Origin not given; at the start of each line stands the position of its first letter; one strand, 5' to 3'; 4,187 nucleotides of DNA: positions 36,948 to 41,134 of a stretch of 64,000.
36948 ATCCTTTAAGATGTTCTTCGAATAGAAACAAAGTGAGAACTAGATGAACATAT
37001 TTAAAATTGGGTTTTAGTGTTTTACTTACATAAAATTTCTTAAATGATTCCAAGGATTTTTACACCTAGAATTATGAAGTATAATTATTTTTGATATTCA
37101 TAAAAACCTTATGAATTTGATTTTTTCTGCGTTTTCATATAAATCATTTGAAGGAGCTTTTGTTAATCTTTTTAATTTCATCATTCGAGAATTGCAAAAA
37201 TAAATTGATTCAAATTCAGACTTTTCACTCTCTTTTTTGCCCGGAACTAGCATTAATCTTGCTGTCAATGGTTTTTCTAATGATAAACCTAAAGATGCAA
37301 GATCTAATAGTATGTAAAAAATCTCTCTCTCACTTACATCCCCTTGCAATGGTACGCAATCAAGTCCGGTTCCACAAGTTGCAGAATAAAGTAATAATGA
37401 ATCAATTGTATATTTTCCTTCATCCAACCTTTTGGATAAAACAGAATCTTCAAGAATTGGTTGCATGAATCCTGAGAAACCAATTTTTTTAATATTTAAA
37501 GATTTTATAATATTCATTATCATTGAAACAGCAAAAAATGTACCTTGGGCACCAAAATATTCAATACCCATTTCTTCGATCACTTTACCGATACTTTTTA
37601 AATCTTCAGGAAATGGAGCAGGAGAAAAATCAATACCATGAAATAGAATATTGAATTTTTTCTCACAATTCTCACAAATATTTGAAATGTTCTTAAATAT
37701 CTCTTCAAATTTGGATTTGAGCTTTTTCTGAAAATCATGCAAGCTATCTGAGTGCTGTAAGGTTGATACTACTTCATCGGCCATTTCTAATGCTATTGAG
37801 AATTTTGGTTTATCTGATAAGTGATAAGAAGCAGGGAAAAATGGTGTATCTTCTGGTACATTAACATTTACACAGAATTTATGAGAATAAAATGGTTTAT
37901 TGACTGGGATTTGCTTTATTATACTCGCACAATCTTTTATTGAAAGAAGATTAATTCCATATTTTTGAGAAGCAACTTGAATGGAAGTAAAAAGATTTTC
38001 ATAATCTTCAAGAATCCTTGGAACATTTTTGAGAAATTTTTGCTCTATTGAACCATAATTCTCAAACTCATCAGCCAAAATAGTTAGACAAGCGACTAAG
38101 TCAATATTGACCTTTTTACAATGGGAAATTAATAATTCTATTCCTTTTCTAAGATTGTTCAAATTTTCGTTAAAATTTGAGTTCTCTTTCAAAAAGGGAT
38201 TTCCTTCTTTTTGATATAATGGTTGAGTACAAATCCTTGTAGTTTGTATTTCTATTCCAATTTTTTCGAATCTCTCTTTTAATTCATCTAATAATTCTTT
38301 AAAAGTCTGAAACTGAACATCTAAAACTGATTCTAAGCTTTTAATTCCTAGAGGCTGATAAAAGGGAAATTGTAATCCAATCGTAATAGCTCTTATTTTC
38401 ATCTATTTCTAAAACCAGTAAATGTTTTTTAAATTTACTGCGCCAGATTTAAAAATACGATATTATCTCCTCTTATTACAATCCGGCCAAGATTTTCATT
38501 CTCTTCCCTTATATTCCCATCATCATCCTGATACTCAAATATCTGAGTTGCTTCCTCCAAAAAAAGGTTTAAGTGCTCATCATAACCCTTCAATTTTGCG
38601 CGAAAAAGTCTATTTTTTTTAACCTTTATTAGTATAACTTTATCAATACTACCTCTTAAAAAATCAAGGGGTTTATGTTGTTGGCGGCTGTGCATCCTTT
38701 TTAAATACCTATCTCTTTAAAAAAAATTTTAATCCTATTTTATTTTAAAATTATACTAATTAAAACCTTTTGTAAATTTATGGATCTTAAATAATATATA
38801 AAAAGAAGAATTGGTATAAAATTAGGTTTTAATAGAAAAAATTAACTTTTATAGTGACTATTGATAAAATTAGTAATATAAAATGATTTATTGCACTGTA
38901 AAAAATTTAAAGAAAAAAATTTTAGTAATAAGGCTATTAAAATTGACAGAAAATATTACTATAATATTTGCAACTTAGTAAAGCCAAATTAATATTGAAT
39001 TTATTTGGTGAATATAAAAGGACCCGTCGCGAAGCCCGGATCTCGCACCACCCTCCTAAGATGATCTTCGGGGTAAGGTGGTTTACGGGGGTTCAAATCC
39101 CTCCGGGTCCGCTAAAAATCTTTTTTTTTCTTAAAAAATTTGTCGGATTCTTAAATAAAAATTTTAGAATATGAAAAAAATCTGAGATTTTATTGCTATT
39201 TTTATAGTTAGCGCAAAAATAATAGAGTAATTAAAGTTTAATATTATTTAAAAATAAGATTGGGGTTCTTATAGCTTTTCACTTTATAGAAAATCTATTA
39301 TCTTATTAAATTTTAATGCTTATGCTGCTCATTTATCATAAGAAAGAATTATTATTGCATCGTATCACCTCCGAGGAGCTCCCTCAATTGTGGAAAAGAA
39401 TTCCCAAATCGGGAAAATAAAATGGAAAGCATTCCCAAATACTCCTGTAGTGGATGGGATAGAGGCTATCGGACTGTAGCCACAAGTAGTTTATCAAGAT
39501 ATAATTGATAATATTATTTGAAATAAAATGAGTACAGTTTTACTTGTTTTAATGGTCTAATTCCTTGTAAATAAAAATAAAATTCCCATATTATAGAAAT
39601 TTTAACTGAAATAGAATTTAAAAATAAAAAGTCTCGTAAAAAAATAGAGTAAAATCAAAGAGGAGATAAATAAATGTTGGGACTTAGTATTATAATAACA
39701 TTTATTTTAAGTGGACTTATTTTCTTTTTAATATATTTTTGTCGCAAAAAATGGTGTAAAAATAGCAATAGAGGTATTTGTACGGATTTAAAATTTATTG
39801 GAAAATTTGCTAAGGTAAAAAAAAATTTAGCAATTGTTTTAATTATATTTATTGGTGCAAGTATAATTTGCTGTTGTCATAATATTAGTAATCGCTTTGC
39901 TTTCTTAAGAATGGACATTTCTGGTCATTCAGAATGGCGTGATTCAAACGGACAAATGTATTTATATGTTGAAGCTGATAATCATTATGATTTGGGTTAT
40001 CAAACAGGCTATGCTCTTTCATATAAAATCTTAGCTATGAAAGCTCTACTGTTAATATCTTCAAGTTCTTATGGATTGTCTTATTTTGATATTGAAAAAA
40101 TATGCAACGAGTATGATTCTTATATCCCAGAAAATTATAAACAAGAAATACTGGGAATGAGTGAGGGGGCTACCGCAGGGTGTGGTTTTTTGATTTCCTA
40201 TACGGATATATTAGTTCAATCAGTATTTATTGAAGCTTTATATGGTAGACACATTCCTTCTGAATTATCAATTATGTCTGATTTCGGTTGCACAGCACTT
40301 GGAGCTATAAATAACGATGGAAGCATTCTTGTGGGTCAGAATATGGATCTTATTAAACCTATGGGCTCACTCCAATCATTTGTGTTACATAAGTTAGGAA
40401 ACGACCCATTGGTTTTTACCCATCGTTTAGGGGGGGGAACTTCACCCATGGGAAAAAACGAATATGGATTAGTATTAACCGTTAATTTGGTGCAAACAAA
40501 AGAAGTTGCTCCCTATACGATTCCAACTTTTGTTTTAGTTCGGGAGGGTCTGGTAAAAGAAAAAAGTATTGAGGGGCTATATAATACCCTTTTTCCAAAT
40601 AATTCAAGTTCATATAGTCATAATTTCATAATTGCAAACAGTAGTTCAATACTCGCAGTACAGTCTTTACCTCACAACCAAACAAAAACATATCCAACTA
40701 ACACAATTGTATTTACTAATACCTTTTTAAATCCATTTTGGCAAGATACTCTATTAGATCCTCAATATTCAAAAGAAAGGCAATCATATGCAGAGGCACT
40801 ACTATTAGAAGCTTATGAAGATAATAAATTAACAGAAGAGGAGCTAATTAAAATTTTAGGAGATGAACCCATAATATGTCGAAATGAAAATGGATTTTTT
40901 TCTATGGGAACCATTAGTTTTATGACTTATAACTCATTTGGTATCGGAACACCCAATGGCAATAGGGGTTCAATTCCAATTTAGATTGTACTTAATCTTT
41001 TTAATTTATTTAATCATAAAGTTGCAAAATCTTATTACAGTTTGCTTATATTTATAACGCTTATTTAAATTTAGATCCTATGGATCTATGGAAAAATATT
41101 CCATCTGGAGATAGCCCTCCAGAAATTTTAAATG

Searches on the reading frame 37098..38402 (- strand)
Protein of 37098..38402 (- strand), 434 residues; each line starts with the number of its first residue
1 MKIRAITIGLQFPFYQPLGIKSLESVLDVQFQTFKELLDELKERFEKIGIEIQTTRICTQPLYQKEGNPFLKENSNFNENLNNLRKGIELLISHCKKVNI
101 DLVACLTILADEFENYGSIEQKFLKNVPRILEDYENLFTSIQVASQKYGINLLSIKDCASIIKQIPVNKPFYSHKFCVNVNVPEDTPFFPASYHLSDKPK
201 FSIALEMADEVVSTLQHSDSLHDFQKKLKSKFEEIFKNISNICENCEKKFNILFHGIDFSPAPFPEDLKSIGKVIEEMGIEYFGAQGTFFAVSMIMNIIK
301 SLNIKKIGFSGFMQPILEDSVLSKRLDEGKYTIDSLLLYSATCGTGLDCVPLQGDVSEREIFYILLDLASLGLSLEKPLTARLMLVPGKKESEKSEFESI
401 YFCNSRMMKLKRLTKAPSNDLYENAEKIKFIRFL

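Call 84: search_protein_families(library=pfam, proteins=[window:37098-38402:-], max_evalue=0.00001)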
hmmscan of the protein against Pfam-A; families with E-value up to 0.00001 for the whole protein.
window:37098-38402:- (434 aa): 1 family
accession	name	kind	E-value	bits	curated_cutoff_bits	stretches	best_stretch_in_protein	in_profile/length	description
PF05167.17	DUF711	-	3.2e-80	270.4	25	1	1-397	8-406/413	Uncharacterised ACR (DUF711)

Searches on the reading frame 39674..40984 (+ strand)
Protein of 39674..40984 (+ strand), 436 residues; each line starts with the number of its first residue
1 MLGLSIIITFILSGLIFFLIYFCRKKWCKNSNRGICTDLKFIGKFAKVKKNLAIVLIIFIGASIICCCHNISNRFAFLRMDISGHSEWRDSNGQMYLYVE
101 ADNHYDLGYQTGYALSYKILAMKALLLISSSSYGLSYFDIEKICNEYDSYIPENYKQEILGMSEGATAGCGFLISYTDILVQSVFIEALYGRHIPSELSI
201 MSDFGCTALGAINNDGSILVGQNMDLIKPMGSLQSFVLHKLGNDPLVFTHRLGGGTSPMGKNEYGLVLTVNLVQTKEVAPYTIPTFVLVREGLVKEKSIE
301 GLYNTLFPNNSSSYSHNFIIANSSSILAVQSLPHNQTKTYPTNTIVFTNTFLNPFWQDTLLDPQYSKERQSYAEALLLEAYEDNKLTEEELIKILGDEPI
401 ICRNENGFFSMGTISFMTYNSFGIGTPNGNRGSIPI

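Call 84: search_protein_families(library=pfam, proteins=[window:39674-40984:+], max_evalue=0.00001)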
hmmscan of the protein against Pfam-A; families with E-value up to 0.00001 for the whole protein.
window:39674-40984:+ (436 aa): 1 family
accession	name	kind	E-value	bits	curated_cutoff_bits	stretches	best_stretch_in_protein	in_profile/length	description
PF03417.21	AAT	-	8.7e-08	32.5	23.2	1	219-399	8-185/225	Acyl-coenzyme A:6-aminopenicillanic acid acyl-transferase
